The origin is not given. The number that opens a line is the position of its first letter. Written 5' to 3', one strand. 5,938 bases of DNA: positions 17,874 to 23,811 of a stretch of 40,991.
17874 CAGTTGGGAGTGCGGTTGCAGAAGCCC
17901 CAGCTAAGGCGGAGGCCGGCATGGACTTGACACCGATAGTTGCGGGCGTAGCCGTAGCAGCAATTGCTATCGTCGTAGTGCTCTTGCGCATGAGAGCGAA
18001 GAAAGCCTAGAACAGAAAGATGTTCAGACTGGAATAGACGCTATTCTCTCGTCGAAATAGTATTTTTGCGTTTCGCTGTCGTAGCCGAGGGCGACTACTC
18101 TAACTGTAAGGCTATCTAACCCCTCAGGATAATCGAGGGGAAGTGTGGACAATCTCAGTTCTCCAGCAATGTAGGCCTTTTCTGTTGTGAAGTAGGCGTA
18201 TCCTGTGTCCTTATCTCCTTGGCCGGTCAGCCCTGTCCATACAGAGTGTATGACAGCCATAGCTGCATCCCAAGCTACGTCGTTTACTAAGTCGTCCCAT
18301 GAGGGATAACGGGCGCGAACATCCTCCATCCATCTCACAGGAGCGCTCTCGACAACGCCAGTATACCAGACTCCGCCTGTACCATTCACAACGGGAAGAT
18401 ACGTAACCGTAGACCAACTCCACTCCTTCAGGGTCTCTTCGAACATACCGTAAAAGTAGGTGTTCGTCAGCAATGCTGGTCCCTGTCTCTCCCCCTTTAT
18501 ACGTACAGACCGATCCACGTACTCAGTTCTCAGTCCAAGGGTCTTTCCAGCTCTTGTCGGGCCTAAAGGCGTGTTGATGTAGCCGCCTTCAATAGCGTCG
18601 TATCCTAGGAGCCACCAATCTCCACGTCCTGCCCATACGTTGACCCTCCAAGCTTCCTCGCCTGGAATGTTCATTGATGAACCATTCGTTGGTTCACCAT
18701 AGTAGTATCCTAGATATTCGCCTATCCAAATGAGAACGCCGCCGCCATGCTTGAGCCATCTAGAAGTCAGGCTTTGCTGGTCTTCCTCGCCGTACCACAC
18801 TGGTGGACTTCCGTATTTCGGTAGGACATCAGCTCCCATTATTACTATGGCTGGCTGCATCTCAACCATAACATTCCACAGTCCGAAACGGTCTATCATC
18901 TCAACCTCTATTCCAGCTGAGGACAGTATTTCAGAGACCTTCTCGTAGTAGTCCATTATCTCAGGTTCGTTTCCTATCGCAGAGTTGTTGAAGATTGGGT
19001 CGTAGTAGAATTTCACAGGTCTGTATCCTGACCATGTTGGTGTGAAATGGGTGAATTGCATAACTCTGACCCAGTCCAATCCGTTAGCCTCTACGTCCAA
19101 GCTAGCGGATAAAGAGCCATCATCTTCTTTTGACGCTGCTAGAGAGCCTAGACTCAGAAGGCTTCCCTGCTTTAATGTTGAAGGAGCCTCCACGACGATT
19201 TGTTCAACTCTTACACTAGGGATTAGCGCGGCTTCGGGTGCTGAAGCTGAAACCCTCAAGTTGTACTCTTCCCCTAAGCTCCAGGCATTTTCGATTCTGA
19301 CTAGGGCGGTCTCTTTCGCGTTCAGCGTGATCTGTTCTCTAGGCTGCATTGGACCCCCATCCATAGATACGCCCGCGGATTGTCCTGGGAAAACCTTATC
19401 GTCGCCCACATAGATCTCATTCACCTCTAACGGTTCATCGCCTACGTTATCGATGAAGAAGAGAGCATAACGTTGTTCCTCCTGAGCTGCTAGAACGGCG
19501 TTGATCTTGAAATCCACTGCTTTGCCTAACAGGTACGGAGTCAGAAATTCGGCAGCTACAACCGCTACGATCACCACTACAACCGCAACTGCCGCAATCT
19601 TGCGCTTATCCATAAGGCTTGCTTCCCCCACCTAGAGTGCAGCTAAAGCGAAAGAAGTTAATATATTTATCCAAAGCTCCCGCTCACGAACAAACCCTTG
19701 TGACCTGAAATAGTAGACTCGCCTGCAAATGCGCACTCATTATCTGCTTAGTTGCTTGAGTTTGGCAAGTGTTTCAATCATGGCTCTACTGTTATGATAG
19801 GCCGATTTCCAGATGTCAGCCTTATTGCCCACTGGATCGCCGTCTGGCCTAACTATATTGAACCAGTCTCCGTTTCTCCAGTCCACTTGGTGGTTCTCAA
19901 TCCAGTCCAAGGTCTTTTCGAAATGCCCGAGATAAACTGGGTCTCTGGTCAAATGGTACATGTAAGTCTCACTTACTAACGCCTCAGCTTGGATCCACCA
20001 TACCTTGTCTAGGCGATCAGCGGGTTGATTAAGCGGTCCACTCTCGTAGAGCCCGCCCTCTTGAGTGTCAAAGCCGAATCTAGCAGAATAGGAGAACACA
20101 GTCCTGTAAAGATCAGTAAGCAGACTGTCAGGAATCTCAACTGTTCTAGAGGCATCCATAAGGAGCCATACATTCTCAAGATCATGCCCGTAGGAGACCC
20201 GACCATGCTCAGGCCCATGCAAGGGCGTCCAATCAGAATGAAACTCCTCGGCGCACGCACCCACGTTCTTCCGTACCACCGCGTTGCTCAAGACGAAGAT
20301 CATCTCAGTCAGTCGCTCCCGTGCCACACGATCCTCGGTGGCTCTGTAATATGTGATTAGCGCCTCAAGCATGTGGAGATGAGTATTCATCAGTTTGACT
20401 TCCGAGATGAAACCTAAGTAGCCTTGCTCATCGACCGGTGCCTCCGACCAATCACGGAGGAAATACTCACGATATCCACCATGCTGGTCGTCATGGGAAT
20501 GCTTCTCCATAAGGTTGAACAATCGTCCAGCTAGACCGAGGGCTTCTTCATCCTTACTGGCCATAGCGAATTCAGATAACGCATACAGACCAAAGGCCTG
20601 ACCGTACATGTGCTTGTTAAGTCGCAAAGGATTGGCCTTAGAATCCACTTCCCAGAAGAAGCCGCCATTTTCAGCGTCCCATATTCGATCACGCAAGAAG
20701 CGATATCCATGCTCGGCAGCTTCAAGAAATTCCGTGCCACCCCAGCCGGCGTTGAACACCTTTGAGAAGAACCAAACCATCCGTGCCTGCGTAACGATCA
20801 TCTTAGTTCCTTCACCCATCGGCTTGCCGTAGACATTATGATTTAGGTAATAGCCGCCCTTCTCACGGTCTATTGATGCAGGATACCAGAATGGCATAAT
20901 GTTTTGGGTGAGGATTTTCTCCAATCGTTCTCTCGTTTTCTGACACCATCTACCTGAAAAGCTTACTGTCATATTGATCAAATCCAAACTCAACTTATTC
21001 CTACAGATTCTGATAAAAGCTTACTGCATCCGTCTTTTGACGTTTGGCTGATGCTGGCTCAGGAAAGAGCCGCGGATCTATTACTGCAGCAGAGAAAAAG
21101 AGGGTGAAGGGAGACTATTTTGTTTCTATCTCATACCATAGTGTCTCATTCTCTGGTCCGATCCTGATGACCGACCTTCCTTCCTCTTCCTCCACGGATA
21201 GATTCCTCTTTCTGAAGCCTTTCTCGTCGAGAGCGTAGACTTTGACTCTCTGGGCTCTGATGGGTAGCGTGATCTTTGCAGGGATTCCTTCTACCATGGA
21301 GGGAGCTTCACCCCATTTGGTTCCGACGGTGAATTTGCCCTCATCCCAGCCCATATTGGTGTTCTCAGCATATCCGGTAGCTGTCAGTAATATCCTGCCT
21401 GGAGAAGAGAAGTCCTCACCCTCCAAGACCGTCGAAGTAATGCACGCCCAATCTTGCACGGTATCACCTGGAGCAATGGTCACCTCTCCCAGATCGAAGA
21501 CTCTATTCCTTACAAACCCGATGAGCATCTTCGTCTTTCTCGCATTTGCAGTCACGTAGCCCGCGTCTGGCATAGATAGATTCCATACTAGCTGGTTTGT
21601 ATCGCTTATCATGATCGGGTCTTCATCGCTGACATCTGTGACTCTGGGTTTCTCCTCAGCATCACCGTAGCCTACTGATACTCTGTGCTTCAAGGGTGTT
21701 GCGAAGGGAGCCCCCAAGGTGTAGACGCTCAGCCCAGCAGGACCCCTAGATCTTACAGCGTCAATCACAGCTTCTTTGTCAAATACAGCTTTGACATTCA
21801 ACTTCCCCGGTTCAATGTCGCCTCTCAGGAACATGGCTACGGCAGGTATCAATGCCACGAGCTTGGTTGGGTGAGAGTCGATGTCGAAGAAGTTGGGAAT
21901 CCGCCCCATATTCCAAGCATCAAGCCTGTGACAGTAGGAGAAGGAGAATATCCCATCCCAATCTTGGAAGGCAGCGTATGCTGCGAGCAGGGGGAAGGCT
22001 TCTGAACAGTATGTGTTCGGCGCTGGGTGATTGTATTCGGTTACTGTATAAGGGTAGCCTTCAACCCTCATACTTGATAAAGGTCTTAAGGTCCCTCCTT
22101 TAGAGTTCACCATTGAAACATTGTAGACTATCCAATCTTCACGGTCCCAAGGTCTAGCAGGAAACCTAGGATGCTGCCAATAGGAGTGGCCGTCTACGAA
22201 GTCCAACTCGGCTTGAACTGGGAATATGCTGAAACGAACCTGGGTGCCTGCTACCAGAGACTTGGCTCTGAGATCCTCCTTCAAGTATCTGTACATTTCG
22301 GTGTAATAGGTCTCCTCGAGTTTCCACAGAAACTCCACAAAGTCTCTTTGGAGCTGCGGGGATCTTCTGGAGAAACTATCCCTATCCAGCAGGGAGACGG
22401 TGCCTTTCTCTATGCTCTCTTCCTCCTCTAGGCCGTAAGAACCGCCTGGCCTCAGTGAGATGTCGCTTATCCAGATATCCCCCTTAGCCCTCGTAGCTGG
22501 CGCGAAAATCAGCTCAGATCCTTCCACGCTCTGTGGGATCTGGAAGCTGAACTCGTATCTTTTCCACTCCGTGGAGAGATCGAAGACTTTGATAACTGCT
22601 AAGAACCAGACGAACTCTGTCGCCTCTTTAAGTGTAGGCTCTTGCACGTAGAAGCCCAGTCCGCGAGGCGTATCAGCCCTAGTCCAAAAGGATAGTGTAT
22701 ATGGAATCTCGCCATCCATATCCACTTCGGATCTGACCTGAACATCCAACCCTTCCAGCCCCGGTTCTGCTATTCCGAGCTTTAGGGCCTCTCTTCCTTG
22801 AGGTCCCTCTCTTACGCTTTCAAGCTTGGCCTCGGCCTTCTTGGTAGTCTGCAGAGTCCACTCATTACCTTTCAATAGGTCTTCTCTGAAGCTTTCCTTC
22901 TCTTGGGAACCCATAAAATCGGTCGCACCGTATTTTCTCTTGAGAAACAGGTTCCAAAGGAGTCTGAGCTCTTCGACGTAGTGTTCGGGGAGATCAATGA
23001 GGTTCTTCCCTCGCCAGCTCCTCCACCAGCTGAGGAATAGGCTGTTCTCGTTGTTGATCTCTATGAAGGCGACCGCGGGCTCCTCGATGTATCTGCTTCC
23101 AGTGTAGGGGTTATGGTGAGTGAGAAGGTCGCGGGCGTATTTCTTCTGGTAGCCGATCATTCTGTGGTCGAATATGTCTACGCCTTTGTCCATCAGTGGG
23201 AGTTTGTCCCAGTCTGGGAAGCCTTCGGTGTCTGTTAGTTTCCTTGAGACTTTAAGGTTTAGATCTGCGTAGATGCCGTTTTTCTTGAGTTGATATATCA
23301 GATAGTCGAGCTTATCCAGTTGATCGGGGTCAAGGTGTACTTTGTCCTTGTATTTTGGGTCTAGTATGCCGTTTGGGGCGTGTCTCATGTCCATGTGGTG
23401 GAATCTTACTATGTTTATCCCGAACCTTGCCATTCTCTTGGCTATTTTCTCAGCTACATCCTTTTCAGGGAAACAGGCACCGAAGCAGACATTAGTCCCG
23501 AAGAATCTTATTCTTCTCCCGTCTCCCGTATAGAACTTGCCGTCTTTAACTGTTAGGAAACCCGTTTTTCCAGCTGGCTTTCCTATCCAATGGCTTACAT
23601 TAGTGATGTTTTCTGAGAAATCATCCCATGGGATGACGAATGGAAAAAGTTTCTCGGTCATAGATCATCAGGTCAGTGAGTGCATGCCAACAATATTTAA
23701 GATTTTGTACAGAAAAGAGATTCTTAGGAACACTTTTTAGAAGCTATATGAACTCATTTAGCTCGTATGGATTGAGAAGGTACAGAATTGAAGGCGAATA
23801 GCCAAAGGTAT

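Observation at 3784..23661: Compartment split: every full-length recognisable glycosidase lacks a signal peptide, every exported protein lacks a recognisable catalytic domain, and there is no canonical sugar ABC transporter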

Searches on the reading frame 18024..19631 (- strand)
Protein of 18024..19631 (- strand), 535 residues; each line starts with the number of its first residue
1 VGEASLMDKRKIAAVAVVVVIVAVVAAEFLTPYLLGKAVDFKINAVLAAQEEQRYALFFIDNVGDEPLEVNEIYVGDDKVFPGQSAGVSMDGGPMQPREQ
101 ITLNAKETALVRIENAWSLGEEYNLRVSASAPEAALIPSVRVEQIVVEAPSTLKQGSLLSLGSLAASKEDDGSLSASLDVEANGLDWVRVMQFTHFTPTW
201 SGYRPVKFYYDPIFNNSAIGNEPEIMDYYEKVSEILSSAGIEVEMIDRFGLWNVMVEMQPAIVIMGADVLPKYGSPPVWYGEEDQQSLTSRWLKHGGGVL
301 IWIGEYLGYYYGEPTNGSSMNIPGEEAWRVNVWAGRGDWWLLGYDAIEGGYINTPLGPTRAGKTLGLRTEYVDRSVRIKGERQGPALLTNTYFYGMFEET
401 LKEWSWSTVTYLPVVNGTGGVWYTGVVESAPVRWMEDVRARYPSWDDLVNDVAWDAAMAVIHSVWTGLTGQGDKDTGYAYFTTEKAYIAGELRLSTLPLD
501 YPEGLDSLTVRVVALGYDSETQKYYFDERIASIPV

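Call 5: search_protein_families(library=pfam, proteins=[window:18024-19631:-], max_evalue=0.01)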
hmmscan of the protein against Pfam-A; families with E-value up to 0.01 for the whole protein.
window:18024-19631:- (535 aa): 0 families

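Call 35: search_solved_structures(query=window:18024-19631:-, max_evalue=10)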
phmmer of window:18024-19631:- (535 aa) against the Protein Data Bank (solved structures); distinct sequences matched with E-value up to 10: 0.

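Call 47: search_protein_families(library=pfam, proteins=[window:18024-19631:-], max_evalue=10)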
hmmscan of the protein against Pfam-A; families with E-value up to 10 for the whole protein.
window:18024-19631:- (535 aa): 0 families

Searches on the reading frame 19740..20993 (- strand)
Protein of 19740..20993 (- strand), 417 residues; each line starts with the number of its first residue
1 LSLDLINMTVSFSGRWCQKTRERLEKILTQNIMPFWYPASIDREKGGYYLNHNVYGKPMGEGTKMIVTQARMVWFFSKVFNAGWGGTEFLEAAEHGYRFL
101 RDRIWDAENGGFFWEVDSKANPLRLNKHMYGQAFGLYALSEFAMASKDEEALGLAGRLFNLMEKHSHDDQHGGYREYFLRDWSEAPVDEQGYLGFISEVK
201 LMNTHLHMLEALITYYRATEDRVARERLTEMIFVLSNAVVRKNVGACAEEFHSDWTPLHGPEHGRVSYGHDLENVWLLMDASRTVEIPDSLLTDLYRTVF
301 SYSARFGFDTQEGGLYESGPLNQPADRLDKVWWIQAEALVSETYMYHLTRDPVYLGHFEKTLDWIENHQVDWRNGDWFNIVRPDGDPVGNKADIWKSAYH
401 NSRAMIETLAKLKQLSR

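Call 6: search_protein_families(library=pfam, proteins=[window:19740-20993:-], max_evalue=0.01)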
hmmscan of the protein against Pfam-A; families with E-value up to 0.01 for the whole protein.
window:19740-20993:- (417 aa): 2 families
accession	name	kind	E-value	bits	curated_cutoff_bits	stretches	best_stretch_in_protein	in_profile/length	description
PF07221.17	GlcNAc_2-epim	-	4.3e-50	171.4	23.4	1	47-401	1-344/347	N-acylglucosamine 2-epimerase (GlcNAc 2-epimerase)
PF03663.20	Glyco_hydro_76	-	0.0092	16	25.9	0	84-117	108-142/366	Glycosyl hydrolase family 76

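Call 18: search_protein_families(library=ncbifam, proteins=[window:19740-20993:-], max_evalue=0.01)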
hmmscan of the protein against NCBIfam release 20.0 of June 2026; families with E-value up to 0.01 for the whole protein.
window:19740-20993:- (417 aa): 3 families
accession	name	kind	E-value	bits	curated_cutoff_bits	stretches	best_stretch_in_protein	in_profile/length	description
NF041848.1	celb_epim_EpiA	equivalog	4.1e-60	204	800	1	31-414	23-403/405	cellobiose 2-epimerase EpiA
NF052547.1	AcylGsamEpipAGE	equivalog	3.6e-38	131.5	600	1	20-414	4-383/384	n-acyl-d-glucosamine 2-epimerase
NF051846.1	ManIsomPseudo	equivalog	8.9e-21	74.3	600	1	53-400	34-379/401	D-mannose isomerase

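Call 52: search_solved_structures(query=window:19740-20993:-, max_evalue=1e-10)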
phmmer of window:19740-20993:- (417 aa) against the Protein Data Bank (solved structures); distinct sequences matched with E-value up to 1e-10: 18.
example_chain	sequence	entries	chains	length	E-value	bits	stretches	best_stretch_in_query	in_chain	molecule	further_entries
5zig_A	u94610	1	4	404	1e-67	232.2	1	20-412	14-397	Cellobiose 2-epimerase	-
8h1n_A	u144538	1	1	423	1.3e-60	208.8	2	20-256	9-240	N-acylglucosamine 2-epimerase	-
8h1m_A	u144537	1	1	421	1.5e-60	208.6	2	20-256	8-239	N-acylglucosamine 2-epimerase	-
8h1k_A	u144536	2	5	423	5.4e-60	206.7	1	20-416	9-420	N-acylglucosamine 2-epimerase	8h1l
9l8i_A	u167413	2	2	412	1.5e-57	198.7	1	23-415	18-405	Cellobiose 2-epimerase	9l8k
3wkf_A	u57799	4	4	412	2.2e-57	198.1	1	23-415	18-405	Cellobiose 2-epimerase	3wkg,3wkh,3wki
4z4l_A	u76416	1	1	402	3e-55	191.1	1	21-410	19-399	Cellobiose 2-epimerase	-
4z4j_A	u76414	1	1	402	1.8e-54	188.5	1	20-410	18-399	Cellobiose 2-epimerase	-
7d5g_A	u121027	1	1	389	2.1e-54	188.3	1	21-410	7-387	Cellobiose 2-epimerase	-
5zhb_A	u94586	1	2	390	2.7e-54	188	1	28-411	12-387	Cellobiose 2-epimerase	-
8wbu_A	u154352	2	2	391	3.4e-53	184.3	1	20-410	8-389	Cellobiose 2-epimerase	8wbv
3vw5_A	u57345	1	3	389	2.4e-48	168.4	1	25-410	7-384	Cellobiose 2-epimerase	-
8bry_A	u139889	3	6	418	1.5e-25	93.3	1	25-162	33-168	N-acylglucosamine 2-epimerase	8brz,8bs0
5x32_A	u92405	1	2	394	1.7e-25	93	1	30-411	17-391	N-acylglucosamine 2-epimerase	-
2gz6_A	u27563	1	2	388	1.4e-23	86.7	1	21-406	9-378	N-acetyl-D-glucosamine 2-epimerase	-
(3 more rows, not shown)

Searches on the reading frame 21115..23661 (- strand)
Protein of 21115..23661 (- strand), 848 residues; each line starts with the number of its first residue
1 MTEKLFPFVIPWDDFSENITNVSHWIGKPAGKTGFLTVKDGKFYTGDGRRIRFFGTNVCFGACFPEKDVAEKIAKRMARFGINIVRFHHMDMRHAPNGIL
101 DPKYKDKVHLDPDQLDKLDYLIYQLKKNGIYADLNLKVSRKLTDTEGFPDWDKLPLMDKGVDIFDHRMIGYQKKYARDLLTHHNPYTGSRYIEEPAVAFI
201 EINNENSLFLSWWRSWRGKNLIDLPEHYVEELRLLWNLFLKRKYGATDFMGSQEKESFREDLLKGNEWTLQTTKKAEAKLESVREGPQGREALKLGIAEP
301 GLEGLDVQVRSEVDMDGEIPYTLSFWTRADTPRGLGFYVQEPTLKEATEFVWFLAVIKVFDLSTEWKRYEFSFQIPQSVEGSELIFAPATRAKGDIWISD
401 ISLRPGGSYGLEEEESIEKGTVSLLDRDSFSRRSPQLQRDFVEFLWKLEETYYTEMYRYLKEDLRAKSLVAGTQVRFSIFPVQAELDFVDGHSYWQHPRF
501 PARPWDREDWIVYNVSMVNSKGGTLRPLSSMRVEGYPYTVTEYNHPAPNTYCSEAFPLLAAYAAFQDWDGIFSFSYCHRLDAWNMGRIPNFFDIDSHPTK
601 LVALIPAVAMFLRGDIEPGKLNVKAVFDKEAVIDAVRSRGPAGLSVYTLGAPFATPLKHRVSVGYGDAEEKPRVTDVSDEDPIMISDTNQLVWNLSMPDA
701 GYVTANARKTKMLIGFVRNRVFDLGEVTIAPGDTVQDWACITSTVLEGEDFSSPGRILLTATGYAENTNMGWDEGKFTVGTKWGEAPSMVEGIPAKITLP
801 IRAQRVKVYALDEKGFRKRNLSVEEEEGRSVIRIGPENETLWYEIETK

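Call 6: search_protein_families(library=pfam, proteins=[window:21115-23661:-], max_evalue=0.01)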
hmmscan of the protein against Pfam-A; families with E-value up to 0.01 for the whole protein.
window:21115-23661:- (848 aa): 2 families
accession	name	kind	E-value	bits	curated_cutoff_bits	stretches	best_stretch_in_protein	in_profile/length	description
PF02018.23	CBM_4_9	-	5.3e-05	24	25.9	1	287-387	33-130/136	Carbohydrate binding domain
PF00150.24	Cellulase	-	0.0058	16.6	23.5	0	47-169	4-95/272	Cellulase (glycosyl hydrolase family 5)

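Call 18: search_protein_families(library=ncbifam, proteins=[window:21115-23661:-], max_evalue=0.01)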
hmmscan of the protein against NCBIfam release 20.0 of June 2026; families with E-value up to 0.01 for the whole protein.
window:21115-23661:- (848 aa): 0 families

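Call 20: search_solved_structures(query=window:21115-23661:-, max_evalue=0.1)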
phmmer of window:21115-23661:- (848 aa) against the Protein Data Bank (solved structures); distinct sequences matched with E-value up to 0.1: 2.
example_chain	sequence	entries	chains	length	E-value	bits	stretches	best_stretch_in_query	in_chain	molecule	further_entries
8gf3_A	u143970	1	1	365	0.00016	23.1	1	41-206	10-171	GH5 Mannanase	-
1gui_A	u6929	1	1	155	0.012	16.9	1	295-405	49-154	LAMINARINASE 16A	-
